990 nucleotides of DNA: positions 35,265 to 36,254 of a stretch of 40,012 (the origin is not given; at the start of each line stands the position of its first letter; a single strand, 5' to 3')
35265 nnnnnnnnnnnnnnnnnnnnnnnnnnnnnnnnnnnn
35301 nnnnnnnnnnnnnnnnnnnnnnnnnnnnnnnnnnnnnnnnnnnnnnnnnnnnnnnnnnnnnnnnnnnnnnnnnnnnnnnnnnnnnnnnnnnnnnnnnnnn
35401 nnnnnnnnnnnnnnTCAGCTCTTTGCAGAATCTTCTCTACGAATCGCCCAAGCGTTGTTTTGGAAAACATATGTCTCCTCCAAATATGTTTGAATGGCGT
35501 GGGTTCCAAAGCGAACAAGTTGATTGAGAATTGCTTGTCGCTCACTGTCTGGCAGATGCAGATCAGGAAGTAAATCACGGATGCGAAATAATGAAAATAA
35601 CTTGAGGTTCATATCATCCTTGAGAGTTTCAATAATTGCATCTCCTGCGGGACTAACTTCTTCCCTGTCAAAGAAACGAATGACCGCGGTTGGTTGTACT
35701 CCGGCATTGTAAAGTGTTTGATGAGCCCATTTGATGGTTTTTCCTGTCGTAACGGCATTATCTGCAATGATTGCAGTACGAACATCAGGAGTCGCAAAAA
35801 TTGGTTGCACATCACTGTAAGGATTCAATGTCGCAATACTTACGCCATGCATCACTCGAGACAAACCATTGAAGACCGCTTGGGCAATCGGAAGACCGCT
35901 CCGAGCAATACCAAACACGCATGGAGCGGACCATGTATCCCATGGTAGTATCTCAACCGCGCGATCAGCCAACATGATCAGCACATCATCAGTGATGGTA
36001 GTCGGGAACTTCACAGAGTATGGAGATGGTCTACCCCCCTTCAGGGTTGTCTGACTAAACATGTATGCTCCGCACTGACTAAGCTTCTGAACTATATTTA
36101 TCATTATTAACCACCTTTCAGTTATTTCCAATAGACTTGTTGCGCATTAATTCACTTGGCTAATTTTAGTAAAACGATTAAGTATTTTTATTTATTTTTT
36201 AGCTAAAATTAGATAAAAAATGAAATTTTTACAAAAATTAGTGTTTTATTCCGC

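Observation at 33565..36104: Translationally coupled PRT -> P-loop kinase -> Pol-beta NTase operon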

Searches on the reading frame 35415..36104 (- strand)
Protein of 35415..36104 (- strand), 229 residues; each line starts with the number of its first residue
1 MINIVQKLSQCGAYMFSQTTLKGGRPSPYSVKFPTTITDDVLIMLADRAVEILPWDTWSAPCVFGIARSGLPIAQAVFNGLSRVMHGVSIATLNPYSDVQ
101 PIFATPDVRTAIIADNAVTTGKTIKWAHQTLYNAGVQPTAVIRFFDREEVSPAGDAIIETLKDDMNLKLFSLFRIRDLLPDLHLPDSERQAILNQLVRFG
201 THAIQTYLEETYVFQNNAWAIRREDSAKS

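Call 3: search_protein_families(library=pfam, proteins=[window:35415-36104:-], max_evalue=1)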
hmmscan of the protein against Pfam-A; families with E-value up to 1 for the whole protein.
window:35415-36104:- (229 aa): 2 families
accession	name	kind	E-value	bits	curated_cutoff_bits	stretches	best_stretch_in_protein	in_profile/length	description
PF00156.33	Pribosyltran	-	0.00014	21.7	26.3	1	57-137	27-116/158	Phosphoribosyl transferase domain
PF14681.12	UPRTase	-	0.0012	18.8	27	1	62-142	69-154/206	Uracil phosphoribosyltransferase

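Call 4: search_protein_families(library=ncbifam, proteins=[window:35415-36104:-], max_evalue=1)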
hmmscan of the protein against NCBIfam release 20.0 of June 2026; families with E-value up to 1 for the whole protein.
window:35415-36104:- (229 aa): 10 families
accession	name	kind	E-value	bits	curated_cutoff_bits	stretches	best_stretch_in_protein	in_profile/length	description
TIGR00336.1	pyrE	equivalog_domain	6.5e-13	48.8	106.8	2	109-178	110-173/173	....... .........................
NF002620.0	PRK02277.1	subfamily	7e-06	25.8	115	1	59-152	86-185/201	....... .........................-like protein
NF010382.0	PRK13809.1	equivalog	0.0015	18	208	1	4-182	13-185/210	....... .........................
TIGR01367.1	pyrE_Therm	equivalog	0.021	14.4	150.25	1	4-172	2-159/187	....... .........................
NF011385.0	PRK14810.1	equivalog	0.078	12.4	423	1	116-167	164-215/272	DNA-formamidopyrimidine glycosylase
NF045507.1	transregGfcR_Halo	equivalog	0.083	12.4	300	1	103-151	148-196/215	transcriptional regulator GfcR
NF010551.0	PRK13945.1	equivalog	0.1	12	348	1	111-166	169-224/282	DNA-formamidopyrimidine glycosylase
NF001097.0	PRK00129.1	equivalog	0.15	11.7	114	1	65-142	76-158/209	uracil phosphoribosyltransferase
TIGR01091.1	upp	equivalog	0.16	11.6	208.35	1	63-142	72-156/207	uracil phosphoribosyltransferase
TIGR01251.1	ribP_PPkin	subfamily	0.19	10.6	113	1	108-138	210-240/309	ribose-phosphate diphosphokinase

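Call 5: search_protein_families(library=padloc, proteins=[window:35415-36104:-], max_evalue=1)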
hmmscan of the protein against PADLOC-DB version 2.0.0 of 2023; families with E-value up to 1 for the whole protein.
window:35415-36104:- (229 aa): 0 families

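Call 11: search_solved_structures(query=window:35415-36104:-, max_evalue=1, show_alignments=2)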
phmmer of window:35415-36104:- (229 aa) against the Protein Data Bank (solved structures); distinct sequences matched with E-value up to 1: 17.
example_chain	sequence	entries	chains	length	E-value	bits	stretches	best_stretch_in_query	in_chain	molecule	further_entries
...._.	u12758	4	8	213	5.2e-06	29.4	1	14-183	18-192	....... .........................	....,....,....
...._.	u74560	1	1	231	1.6e-05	27.8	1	3-175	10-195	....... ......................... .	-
4wn3_A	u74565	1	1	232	1.6e-05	27.8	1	3-175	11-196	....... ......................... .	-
2pry_A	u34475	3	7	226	2.6e-05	27.1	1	3-155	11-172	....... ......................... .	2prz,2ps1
1sto_A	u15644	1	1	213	2.9e-05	27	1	15-183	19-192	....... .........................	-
1lh0_A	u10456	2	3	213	3e-05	26.9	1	15-183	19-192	OMP synthase | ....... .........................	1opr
3mjd_A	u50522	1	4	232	0.0023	20.7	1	15-173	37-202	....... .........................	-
2yzk_A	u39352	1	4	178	0.0032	20.3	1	7-150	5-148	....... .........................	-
3qw4_B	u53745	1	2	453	0.0043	19.8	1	10-149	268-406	UMP synthase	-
2p1z_A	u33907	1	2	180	0.039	16.7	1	14-148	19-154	Phosphoribosyltransferase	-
4trb_A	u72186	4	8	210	0.046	16.5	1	36-154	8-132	Purine phosphoribosyltransferase (GpT-1)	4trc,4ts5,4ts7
3n2l_A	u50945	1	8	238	0.075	15.8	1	15-183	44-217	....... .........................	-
2wns_A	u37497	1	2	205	0.089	15.5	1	8-149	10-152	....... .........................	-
7mwx_D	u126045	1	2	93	0.23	14.2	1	105-173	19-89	CD81 protein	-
7mws_A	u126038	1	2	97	0.26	14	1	105-173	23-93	CD81 protein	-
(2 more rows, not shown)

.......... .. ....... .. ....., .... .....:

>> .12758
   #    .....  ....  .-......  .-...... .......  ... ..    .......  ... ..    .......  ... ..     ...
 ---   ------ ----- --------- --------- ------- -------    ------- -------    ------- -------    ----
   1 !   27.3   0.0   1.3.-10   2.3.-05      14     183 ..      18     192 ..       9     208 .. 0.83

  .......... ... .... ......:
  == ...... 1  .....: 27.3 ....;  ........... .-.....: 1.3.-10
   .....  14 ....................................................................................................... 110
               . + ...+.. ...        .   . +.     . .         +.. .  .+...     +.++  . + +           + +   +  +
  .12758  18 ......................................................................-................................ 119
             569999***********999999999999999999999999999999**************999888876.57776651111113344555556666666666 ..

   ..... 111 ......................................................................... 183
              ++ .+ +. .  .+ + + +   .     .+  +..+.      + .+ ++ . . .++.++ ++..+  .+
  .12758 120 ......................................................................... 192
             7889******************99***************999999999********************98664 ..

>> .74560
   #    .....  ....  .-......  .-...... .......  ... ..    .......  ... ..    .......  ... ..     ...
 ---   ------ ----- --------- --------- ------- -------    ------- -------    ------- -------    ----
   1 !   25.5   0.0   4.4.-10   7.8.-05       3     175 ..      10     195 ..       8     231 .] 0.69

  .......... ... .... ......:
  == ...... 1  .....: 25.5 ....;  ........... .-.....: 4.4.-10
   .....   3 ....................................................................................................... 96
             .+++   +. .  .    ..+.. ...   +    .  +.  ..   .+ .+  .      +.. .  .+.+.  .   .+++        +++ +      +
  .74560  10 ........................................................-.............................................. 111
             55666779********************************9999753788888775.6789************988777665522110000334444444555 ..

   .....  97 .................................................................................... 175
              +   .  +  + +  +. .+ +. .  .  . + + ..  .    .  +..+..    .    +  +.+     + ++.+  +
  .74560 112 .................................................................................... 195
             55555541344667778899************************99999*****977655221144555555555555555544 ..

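Call 53: search_protein_families(library=phrogs, proteins=[window:35415-36104:-], max_evalue=0.1)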
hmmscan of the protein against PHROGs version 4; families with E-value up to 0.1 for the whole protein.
window:35415-36104:- (229 aa): 1 family
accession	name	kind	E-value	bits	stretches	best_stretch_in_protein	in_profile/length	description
phrog_4074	-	unknown function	0.096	13.8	0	19-53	48-83/90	-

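Call 97: search_solved_structures(query=A7, max_evalue=0.01, show_alignments=2)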
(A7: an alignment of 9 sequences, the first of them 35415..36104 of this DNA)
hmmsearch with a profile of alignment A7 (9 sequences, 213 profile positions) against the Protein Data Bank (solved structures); distinct sequences matched with E-value up to 0.01: 22.
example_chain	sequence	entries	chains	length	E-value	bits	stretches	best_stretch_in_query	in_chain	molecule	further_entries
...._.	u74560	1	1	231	7.6e-19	70.8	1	9-204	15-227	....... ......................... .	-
4wn3_A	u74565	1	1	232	7.7e-19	70.8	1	9-204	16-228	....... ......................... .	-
2pry_A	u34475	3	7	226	1.7e-18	69.7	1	9-201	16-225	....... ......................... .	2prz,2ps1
1sto_A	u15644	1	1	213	1e-14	57.4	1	15-186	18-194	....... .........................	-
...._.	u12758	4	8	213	1.2e-14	57.2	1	15-186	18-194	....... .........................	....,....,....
1lh0_A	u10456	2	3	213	1.5e-14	56.8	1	15-186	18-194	OMP synthase | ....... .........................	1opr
3n2l_A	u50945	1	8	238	8.9e-14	54.3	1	14-188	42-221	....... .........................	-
3mjd_A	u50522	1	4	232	9.1e-10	41.2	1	14-195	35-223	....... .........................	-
2wns_A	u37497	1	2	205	9.5e-09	37.8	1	9-156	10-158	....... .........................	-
2yzk_A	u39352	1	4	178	1.2e-07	34.2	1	6-183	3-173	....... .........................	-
3qw4_B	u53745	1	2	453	3.1e-07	32.9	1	4-149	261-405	UMP synthase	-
4fym_A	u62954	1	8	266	0.00037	22.8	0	98-183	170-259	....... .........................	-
4p81_A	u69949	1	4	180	0.00052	22.4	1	40-141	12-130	Ancestral PyrR protein (Orange)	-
4p80_A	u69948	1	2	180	0.00054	22.3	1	41-140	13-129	Ancestral PyrR protein (Green)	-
1non_A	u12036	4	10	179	0.0029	19.9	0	41-139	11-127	PyrR bifunctional protein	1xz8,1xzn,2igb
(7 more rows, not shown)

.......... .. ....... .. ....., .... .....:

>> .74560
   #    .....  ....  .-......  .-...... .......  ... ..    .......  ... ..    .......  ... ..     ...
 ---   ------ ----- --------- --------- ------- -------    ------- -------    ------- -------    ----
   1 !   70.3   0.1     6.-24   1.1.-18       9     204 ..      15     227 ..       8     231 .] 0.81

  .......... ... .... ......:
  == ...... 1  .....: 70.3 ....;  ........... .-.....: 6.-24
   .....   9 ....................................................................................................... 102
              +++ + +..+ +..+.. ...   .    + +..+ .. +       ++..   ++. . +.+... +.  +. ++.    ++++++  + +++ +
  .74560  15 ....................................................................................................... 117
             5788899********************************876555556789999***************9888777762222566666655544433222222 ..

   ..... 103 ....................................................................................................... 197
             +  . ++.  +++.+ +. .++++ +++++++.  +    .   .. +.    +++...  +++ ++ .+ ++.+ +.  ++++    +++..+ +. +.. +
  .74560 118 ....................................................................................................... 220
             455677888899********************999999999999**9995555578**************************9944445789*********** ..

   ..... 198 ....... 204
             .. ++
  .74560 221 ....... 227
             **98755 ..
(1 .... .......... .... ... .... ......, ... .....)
